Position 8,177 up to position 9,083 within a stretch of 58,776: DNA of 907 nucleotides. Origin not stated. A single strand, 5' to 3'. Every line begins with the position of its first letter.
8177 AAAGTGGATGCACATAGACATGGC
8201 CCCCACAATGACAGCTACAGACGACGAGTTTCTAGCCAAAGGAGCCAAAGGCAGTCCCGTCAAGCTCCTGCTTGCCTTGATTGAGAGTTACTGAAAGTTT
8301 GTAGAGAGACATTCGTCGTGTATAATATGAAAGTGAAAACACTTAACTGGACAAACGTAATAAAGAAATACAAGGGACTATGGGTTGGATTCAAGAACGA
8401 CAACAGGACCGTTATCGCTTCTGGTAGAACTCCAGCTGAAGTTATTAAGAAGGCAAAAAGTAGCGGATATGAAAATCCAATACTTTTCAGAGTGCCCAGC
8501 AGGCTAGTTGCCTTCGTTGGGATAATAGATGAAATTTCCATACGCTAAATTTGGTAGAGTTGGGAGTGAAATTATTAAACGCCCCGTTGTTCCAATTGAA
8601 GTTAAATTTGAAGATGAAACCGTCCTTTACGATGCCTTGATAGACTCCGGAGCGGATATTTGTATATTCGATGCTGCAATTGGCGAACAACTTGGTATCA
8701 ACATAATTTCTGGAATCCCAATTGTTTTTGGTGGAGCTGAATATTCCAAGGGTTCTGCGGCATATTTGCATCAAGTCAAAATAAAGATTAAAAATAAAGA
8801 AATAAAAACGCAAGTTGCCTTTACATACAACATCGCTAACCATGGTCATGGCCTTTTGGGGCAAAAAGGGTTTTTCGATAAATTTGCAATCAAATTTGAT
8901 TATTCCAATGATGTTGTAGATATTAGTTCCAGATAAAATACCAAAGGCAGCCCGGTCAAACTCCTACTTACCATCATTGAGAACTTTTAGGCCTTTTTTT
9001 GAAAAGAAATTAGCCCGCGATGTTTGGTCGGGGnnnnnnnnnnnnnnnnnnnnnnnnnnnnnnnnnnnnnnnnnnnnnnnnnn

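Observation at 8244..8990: The DUF5678 + retropepsin-like protease cassette is bracketed by two versions of the pepA 3' end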

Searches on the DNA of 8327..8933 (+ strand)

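Call 29: search_rna_families(source=L065, threshold=gathering)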
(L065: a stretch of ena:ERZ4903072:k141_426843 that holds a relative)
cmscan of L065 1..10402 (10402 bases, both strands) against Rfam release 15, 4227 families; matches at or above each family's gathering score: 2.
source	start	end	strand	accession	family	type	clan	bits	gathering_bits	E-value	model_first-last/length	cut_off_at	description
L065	2035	4459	+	RF00177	SSU_rRNA_bacteria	Gene; rRNA;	CL00111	1264.7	50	0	1-1533/1533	no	Bacterial small subunit ribosomal RNA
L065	5649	5721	-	RF00005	tRNA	Gene; tRNA;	CL00001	76.2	29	1e-15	1-71/71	no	tRNA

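Call 61: search_rna_families(source=L082, threshold=gathering)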
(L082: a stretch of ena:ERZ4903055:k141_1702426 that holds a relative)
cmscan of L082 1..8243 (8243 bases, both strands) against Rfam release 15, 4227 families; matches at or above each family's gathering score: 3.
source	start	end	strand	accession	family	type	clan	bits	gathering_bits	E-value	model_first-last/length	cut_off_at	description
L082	899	1721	+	RF00177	SSU_rRNA_bacteria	Gene; rRNA;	CL00111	519.4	50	6.6e-163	1-1533/1533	no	Bacterial small subunit ribosomal RNA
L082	4855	4927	-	RF00005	tRNA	Gene; tRNA;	CL00001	72.6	29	7.6e-15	1-71/71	no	tRNA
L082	1943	2054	+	RF01998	group-II-D1D4-1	Intron;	CL00102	47.2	35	2.7e-06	1-84/84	no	Group II catalytic intron D1-D4-1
